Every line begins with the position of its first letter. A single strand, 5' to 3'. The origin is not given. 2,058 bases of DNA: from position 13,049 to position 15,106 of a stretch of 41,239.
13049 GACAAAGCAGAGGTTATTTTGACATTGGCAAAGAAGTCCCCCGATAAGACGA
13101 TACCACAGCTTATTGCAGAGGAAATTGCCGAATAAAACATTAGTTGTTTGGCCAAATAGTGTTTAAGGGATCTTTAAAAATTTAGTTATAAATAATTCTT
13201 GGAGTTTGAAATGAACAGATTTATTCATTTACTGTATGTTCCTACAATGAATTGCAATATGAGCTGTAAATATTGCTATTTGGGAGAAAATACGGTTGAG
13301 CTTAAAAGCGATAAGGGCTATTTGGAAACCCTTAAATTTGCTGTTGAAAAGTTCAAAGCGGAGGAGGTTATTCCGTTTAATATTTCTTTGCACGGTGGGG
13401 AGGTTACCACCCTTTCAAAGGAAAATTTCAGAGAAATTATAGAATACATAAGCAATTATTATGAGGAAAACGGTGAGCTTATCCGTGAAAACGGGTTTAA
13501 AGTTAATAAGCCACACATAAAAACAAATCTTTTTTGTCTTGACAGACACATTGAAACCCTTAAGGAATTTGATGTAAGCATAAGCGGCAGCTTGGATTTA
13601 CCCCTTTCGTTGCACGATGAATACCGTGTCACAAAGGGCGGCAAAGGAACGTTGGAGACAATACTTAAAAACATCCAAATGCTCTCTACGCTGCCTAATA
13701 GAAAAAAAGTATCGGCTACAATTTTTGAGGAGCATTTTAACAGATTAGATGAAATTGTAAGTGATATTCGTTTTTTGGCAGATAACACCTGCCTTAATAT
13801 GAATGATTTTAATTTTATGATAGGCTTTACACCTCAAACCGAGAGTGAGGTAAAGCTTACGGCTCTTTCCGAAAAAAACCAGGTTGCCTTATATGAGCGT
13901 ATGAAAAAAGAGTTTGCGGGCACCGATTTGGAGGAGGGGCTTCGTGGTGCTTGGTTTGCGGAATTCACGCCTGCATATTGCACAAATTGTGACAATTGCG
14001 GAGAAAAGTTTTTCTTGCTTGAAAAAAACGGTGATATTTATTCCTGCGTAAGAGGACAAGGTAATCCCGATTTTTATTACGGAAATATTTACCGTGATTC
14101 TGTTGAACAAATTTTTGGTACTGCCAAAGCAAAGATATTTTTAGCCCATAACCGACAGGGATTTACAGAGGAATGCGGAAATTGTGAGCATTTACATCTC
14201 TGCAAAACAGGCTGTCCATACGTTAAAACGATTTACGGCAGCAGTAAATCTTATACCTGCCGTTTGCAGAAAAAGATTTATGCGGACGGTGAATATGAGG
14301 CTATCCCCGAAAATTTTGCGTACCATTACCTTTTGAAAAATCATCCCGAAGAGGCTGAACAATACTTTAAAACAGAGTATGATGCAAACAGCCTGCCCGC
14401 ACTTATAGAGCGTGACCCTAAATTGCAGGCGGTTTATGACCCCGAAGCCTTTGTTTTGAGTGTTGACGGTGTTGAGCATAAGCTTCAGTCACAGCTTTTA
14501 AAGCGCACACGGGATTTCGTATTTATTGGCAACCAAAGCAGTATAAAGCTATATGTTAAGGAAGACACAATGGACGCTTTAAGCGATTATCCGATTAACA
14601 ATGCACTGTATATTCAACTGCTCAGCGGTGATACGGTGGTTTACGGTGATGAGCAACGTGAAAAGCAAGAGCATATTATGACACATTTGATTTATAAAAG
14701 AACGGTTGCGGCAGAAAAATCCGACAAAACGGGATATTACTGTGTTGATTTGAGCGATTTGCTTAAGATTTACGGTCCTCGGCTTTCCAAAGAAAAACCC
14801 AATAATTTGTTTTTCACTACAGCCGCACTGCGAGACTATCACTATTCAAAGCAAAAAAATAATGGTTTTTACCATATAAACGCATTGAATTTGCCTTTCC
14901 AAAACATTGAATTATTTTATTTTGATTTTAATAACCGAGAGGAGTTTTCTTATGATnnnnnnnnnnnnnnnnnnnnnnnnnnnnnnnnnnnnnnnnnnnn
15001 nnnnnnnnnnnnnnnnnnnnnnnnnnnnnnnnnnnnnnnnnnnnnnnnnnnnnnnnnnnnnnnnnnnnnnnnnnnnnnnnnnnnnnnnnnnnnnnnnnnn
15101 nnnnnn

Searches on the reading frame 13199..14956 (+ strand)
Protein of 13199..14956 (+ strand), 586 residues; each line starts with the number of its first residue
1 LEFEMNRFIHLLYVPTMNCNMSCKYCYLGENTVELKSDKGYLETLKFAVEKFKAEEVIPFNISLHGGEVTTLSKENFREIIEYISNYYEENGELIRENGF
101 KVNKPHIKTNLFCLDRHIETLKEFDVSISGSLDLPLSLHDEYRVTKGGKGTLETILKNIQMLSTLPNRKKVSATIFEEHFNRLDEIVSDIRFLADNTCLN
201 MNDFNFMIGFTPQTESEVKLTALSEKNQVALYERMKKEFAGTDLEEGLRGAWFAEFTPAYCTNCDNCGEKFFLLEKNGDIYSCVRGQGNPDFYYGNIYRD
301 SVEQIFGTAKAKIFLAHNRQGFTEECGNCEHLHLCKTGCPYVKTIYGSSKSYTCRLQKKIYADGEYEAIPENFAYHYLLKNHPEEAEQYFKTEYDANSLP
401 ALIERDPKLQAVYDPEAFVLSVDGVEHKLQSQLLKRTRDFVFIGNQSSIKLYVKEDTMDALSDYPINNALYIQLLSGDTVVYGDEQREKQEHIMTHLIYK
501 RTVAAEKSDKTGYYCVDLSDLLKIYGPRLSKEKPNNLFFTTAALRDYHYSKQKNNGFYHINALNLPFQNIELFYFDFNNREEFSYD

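Call 5: search_protein_families(library=pfam, proteins=[window:13199-14956:+], max_evalue=0.01)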
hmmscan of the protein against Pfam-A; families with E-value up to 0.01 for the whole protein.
window:13199-14956:+ (586 aa): 3 families
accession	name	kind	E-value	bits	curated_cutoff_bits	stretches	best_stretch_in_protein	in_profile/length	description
PF04055.27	Radical_SAM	-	2e-09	38.3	29.5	1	13-165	1-139/166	Radical SAM superfamily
PF13353.11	Fer4_12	-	5.2e-07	30.5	22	1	17-134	13-119/137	4Fe-4S single cluster domain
PF13186.11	SPASM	-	4.9e-05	24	21.5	1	264-330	1-67/67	Iron-sulfur cluster-binding domain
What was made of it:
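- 13211..14959 (+): rSAM1: a 582-aa radical-SAM/SPASM enzyme with an unassigned C-terminal extension of about 220 aa. It is the presumed maturase of the tail protein. Pfam Radical_SAM, Fer4_12 and SPASM (call 5).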

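Call 6: search_protein_families(library=ncbifam, proteins=[window:13199-14956:+], max_evalue=0.01)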
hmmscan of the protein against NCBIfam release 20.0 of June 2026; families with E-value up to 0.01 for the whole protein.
window:13199-14956:+ (586 aa): 50 families (the best 25 are shown)
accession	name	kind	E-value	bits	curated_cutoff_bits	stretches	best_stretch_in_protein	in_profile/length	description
NF041298.1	rSAM_mat_DynA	equivalog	3.1e-29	102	450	1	15-362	7-347/356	dynobactin maturation radical SAM/SPASM protein DynA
TIGR03942.1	sulfatase_rSAM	equivalog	2.7e-28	99.1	349.45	1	16-354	8-343/363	anaerobic sulfatase maturase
NF047865.1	rSAM_PapB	equivalog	1.9e-23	83.2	340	1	16-344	10-321/330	PapB family radical SAM/SPASM ranthipeptide maturase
NF041300.1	rSAM_mat_DarW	exception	1e-21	77.3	650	1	15-344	47-371/415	radical SAM/SPASM peptide maturase DarW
TIGR04083.1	rSAM_pep_methan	hypoth_equivalog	1.4e-20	73.6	300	2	259-343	231-314/376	TIGR04083 family peptide-modifying radical SAM enzyme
TIGR03906.1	quino_hemo_SAM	equivalog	1.3e-19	70.2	453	1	16-340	101-415/467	quinohemoprotein amine dehydrogenase maturation protein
TIGR04261.1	rSAM_GlyRichRpt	subfamily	6.7e-19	68.1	310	1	15-205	3-184/363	cyclophane-forming radical SAM/SPASM peptide maturase GrrM/OscB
TIGR04463.1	rSAM_vs_C_rich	equivalog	1.2e-18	67.1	525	1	9-346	82-400/438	TIGR04463 family radical SAM/SPASM RiPP maturase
NF038005.1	rSAM_mat_DarE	equivalog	1.9e-18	66.4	650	2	16-163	81-218/432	darobactin maturation radical SAM/SPASM protein DarE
NF038107.1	rSAM_NF038107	equivalog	4.6e-17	61.9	600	1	11-355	87-414/444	Cys-every-fifth radical SAM/SPASM peptide maturase CefB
TIGR03978.1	rSAM_paired_1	equivalog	2.2e-16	59.7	370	1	9-360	84-443/466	His-Xaa-Ser system radical SAM maturase HxsB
NF041718.1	rSAM_phane_AMC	equivalog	5.7e-16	58.5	425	1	8-187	5-172/362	cyclophane-forming radical SAM peptide maturase AmcB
TIGR04334.1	rSAM_Clo7bot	equivalog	5.8e-16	58.1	600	1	8-349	89-415/440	radical SAM/SPASM domain Clo7bot peptide maturase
NF010308.0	PRK13745.1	equivalog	1.2e-15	57.4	484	2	252-354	268-371/412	anaerobic sulfatase-maturation protein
NF041707.1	rSAM_YhhB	equivalog_domain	7.4e-15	54.7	445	1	18-173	11-163/369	cyclophane-forming radical SAM/SPASM peptide maturase YhhB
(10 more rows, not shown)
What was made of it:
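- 13211..14959 (+): The best NCBIfam match is DynA at 102 bits against a cut-off of 450 (call 6).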

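Call 16: find_homologous_proteins(query=window:13211-14956:+, max_evalue=1e-10)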
Query window:13211-14956:+ (582 aa): 2414 proteins with E <= 1e-10 among 8000 candidates; the best 120 are listed.
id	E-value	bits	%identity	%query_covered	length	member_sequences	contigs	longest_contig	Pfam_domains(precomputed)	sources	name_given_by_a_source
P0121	0.0e+0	1347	100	100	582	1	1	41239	PF04055.28,PF13353.12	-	-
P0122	0.0e+0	1096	79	100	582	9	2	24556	PF13186.12,PF04055.28,PF13353.12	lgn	-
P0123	0.0e+0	1084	79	99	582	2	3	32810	PF13186.12,PF04055.28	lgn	-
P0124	0.0e+0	1080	79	99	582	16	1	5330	PF13186.12,PF04055.28,PF13353.12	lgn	-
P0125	0.0e+0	1076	79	99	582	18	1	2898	PF13186.12,PF04055.28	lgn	-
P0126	0.0e+0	1075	78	99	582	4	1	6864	PF04055.28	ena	-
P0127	0.0e+0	1067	79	98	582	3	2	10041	PF04055.28,PF13353.12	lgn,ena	-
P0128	0.0e+0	1064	81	98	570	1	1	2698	PF13186.12,PF04055.28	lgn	-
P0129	0.0e+0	1062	77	99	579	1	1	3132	PF13186.12,PF04055.28,PF13353.12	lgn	-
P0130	0.0e+0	1056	77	100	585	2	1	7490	PF13186.12,PF04055.28,PF13353.12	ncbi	-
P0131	0.0e+0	1055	77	100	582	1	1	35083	PF13186.12,PF04055.28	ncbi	-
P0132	0.0e+0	1050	76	100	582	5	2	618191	PF13186.12,PF04055.28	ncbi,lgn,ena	-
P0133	0.0e+0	1050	76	100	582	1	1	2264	PF13186.12,PF04055.28,PF13353.12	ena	-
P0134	0.0e+0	1050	77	99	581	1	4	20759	PF04055.28,PF13353.12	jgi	-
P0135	0.0e+0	1049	77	99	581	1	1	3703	PF04055.28,PF13353.12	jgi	-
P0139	0.0e+0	1048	76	99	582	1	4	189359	PF04055.28,PF13353.12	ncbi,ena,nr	ncbi:MAG: radical SAM protein [Clostridia bacterium]|nr:radical SAM protein [Clostridia bacterium]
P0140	0.0e+0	1047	76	99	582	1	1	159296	PF04055.28,PF13353.12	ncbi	-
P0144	0.0e+0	1045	76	99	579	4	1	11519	PF13186.12,PF04055.28,PF13353.12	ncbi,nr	ncbi:MAG: radical SAM protein [Lachnospiraceae bacterium]|nr:radical SAM protein [Lachnospiraceae ba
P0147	0.0e+0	1044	75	99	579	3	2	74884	PF04055.28,PF13353.12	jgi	-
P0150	0.0e+0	1028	75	99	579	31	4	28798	PF13186.12,PF04055.28,PF13353.12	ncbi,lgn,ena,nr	ncbi:MAG: radical SAM protein [Clostridia bacterium]|nr:radical SAM protein [Clostridia bacterium]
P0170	1.1e-291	986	72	99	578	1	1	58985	PF04055.28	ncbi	-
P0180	9.7e-287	970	69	99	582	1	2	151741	PF04055.28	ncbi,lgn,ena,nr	ncbi:MAG: radical SAM protein [Clostridia bacterium]|nr:radical SAM protein [Clostridia bacterium]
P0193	5.2e-271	918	69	98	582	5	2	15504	PF04055.28,PF13353.12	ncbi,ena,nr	ncbi:MAG: radical SAM protein [Oscillospiraceae bacterium]|nr:radical SAM protein [Oscillospiraceae 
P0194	1.9e-265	900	67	99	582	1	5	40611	PF04055.28,PF13353.12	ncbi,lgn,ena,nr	ncbi:MAG: radical SAM protein [Clostridia bacterium]|nr:radical SAM protein [Clostridia bacterium]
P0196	7.6e-263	891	65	98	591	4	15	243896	PF04055.28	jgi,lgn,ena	-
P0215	4.6e-249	846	64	98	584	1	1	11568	PF04055.28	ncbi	-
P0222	1.2e-244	831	64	98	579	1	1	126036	PF04055.28,PF13353.12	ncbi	-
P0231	1.9e-242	824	60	99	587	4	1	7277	PF13186.12,PF04055.28,PF13353.12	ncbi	-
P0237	3.7e-241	820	61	98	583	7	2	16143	PF04055.28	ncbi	-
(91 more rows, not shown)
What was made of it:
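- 13211..14959 (+): More than 120 homologue clusters share at least 60% identity (call 16).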

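Call 18: find_related_loci(query=A1, collection=metagenome_contigs, flank=6000)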
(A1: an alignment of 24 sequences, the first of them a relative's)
Query A1 (582 aa) in metagenome_contigs; peptide patterns used: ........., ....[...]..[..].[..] (x = any residue, [..] = any of these).
560 stretches matched a pattern; 523 encode a relative of the query (tblastn E <= 1e-3); the best 80 are kept; 80 distinct loci.
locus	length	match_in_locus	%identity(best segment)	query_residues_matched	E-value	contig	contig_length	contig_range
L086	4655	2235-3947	73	1-571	0e+0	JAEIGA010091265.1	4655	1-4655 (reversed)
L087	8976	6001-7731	61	3-572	0e+0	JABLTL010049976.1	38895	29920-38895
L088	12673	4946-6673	62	3-572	0e+0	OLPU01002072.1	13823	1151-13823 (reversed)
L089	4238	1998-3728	61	3-573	0e+0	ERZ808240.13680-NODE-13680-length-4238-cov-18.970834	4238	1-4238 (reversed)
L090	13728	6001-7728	61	3-572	0e+0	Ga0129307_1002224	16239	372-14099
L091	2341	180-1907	60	3-572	0e+0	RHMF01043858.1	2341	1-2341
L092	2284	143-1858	60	1-573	0e+0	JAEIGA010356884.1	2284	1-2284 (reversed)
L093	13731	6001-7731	61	3-572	0e+0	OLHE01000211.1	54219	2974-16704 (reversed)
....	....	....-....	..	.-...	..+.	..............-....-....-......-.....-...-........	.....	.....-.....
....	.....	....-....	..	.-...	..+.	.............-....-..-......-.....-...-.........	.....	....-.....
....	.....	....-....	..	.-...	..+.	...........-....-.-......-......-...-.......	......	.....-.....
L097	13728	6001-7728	60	3-572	0e+0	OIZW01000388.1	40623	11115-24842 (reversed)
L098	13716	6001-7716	60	3-572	0e+0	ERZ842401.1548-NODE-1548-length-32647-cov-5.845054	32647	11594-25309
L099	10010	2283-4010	60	3-582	0e+0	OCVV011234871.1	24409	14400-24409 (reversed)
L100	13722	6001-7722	60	3-575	0e+0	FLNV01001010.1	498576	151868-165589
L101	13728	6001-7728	59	3-572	0e+0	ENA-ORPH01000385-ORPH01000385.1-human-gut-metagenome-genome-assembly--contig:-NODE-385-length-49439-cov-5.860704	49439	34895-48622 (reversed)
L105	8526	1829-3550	59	2-572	0e+0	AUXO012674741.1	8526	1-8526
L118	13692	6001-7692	60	3-568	0e+0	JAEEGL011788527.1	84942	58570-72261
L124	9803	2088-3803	59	3-573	0e+0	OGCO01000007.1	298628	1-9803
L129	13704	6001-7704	59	3-572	0e+0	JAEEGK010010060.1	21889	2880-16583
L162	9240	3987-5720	57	1-579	0e+0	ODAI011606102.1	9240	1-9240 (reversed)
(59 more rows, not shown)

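Call 22: find_encoding_contigs(protein=P0132, flank=5000, max_places=2)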
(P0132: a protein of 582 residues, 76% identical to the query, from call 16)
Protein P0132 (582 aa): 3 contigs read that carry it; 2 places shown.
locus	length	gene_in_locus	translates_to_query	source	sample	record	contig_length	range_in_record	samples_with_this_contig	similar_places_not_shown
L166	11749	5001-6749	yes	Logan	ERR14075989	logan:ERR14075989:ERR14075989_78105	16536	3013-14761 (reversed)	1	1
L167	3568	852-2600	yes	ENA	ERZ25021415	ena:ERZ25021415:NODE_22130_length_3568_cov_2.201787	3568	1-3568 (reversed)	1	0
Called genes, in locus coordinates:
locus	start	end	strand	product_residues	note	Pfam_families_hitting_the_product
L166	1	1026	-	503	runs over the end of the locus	PF00224:PK, PF03328:HpcH_HpaI (weak), PF00224:PK, PF02887:PK_C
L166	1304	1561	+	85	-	PF21699:TM1266-like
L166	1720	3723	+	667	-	PF00015:MCPsignal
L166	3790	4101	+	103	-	-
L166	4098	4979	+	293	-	-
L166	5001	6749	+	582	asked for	PF04055:Radical_SAM, PF13186:SPASM (faint)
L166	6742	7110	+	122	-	-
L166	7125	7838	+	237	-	PF00520:Ion_trans, PF07885:Ion_trans_2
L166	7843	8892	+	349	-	PF04055:Radical_SAM, PF13186:SPASM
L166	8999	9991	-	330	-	-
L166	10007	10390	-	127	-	PF12158:DUF3592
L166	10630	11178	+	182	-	PF04014:MazE_antitoxin, PF15714:SpoVT_C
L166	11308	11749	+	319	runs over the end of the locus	PF01336:tRNA_anti-codon (weak), PF01966:HD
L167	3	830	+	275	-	?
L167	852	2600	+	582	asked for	PF04055:Radical_SAM, PF13186:SPASM (faint)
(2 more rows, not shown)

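Call 23: find_encoding_contigs(protein=P0139, flank=5000, max_places=2)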
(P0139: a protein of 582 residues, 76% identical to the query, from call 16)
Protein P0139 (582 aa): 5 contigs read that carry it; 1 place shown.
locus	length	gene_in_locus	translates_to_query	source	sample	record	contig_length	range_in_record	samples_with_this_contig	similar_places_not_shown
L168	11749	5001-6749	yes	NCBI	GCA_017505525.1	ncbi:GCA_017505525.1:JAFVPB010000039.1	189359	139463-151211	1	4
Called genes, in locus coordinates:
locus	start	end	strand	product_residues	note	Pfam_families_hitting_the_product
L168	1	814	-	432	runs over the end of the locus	PF03952:Enolase_N, PF00113:Enolase_C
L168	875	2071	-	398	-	PF01522:Polysacc_deac_1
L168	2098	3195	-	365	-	PF01926:MMR_HSR1, PF02421:FeoB_N, PF06071:YchF-GTPase_C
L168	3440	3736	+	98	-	-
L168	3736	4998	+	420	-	PF13306:LRR_5, PF13855:LRR_8 (faint), PF13306:LRR_5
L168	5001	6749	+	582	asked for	PF04055:Radical_SAM, PF13353:Fer4_12 (weak)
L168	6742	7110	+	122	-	-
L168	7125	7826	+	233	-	PF00520:Ion_trans, PF07885:Ion_trans_2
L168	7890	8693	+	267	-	-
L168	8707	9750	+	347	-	PF04055:Radical_SAM, PF13186:SPASM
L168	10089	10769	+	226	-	PF00440:TetR_N (weak)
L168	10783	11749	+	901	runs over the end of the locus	PF18998:Flg_new_2, PF09479:Flg_new, PF00395:SLH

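Call 24: find_encoding_contigs(protein=P0180, flank=5000, max_places=2)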
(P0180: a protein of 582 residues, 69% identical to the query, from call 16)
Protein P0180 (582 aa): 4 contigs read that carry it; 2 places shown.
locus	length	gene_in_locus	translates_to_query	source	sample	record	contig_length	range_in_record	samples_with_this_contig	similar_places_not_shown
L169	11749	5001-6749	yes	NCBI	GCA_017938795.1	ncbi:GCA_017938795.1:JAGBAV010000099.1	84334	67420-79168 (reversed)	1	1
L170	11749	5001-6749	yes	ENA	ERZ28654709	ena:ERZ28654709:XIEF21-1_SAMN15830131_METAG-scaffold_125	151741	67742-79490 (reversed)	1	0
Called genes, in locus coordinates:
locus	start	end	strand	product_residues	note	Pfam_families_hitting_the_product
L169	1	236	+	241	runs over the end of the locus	PF02146:SIR2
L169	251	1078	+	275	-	-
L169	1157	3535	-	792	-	PF09586:YfhO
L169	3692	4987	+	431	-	PF13306:LRR_5, PF13855:LRR_8 (faint), PF13306:LRR_5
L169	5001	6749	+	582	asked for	PF04055:Radical_SAM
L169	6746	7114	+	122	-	-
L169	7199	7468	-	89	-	PF13597:NRDD (weak)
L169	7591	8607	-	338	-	PF00579:tRNA-synt_1b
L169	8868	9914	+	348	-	PF00535:Glycos_transf_2, PF04138:GtrA_DPMS_TM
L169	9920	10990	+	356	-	PF02517:Rce1-like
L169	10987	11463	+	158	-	PF02590:SPOUT_MTase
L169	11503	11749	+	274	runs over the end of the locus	PF00696:AA_kinase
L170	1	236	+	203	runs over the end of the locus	PF02146:SIR2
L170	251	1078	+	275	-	-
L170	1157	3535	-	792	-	PF09586:YfhO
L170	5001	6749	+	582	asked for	PF04055:Radical_SAM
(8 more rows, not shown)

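Call 25: find_encoding_contigs(protein=P0147, flank=5000, max_places=2)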
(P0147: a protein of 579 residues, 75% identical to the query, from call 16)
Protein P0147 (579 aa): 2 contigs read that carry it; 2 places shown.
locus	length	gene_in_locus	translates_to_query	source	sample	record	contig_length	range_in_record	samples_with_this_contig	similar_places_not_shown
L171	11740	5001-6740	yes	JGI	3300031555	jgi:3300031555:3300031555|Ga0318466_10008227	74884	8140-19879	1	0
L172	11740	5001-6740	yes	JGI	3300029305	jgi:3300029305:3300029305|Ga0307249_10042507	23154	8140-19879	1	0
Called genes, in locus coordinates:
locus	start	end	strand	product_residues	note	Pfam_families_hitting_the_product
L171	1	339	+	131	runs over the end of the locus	PF16697:Yop-YscD_cpl (weak), PF00498:FHA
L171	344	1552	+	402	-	PF00481:PP2C, PF13672:PP2C_2, PF07228:SpoIIE (faint)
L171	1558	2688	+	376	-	PF00069:Pkinase, PF07714:PK_Tyr_Ser-Thr, PF01163:RIO1 (weak), PF03109:ABC1, PF17667:Pkinase_fungal (weak)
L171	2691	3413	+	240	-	PF00481:PP2C (faint), PF13672:PP2C_2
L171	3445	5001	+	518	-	-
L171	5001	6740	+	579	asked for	PF04055:Radical_SAM, PF13353:Fer4_12 (weak)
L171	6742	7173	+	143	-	-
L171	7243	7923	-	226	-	PF01980:TrmO_N, PF18389:TrmO_C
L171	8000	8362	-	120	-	PF07892:DUF1667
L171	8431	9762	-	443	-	PF00070:Pyr_redox (faint), PF00890:FAD_binding_2 (faint), PF01266:DAO (faint), PF03486:HI0933_like (faint), PF07992:Pyr_redox_2, PF12831:FAD_oxidored (weak), PF13450:NAD_binding_8 (weak), PF13738:Pyr_redox_3 (faint)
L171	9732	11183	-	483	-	PF01266:DAO, PF01494:FAD_binding_3 (faint), PF07992:Pyr_redox_2 (faint), PF04324:Fer2_BFD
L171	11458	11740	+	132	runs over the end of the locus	PF00636:Ribonuclease_3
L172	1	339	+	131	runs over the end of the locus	PF16697:Yop-YscD_cpl (weak), PF00498:FHA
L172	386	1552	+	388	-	PF00481:PP2C, PF13672:PP2C_2, PF07228:SpoIIE (faint)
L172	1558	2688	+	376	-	PF00069:Pkinase, PF07714:PK_Tyr_Ser-Thr, PF01163:RIO1 (weak), PF03109:ABC1, PF17667:Pkinase_fungal (weak)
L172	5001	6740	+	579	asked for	PF04055:Radical_SAM, PF13353:Fer4_12 (weak)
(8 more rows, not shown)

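Call 26: find_encoding_contigs(protein=P0170, flank=5000, max_places=2)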
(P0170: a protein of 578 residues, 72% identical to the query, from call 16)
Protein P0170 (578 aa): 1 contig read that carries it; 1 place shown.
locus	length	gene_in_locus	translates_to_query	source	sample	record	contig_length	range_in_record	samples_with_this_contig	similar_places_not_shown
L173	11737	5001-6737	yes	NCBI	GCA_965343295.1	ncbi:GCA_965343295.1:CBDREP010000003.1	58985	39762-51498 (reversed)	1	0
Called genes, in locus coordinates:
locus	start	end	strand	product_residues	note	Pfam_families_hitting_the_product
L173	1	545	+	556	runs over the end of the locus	PF12799:LRR_4 (weak)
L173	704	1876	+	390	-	PF01546:Peptidase_M20, PF07687:M20_dimer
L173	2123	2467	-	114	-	PF12844:HTH_19 (weak), PF13560:HTH_31, PF01381:HTH_3, PF13443:HTH_26 (faint)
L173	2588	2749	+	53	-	-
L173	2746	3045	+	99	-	-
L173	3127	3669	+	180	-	PF04014:MazE_antitoxin, PF15714:SpoVT_C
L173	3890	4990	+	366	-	PF13306:LRR_5, PF13855:LRR_8 (faint), PF13306:LRR_5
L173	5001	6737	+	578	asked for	PF04055:Radical_SAM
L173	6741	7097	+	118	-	-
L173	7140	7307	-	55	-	-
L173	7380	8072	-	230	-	PF08503:DapH_N, PF25087:GMPPB_C (faint), PF25084:LbH_EIF2B (faint), PF00132:Hexapep, PF14602:Hexapep_2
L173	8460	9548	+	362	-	PF01546:Peptidase_M20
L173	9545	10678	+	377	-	PF00155:Aminotran_1_2, PF01041:DegT_DnrJ_EryC1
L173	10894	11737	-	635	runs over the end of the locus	PF07228:SpoIIE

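Call 27: find_encoding_contigs(protein=P0194, flank=5000, max_places=2)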
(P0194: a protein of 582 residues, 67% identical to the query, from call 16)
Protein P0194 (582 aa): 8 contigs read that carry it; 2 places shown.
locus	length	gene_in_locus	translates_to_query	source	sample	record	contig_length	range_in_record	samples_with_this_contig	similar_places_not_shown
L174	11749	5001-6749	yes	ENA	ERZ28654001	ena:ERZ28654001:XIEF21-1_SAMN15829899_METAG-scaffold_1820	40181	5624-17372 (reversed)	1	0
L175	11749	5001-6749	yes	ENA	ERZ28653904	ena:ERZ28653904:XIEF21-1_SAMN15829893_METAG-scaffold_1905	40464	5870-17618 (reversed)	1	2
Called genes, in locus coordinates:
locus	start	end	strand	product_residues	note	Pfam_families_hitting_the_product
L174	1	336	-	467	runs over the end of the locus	PF01554:MatE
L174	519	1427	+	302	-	PF00892:EamA (weak)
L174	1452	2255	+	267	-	PF01522:Polysacc_deac_1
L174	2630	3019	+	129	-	-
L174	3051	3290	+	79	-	-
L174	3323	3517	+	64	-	-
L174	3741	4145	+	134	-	-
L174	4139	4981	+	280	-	PF13855:LRR_8 (faint), PF13306:LRR_5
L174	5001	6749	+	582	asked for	PF04055:Radical_SAM, PF13353:Fer4_12 (weak)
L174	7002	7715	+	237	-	PF00520:Ion_trans, PF07885:Ion_trans_2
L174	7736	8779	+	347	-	PF04055:Radical_SAM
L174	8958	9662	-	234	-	PF00696:AA_kinase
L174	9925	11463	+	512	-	-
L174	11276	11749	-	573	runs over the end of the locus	PF16510:P22_portal (weak), PF23899:SU10_portal, PF16510:P22_portal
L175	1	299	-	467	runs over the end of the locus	PF01554:MatE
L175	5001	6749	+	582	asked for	PF04055:Radical_SAM, PF13353:Fer4_12 (weak)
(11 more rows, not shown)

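Call 37: search_protein_families(library=padloc, proteins=[window:13199-14956:+], max_evalue=0.01)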
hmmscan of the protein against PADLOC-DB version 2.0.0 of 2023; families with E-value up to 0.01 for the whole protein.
window:13199-14956:+ (586 aa): 3 families
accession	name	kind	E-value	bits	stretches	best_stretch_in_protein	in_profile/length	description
PDLC02903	pVip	-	5.5e-07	27.3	1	16-87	7-68/257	Viperins not associated with kinases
PDLC02904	pVip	-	0.00023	18.8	1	16-83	10-71/262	Viperins associated with kinases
PDLC03825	spbK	-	0.002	15.6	0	44-124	45-125/308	-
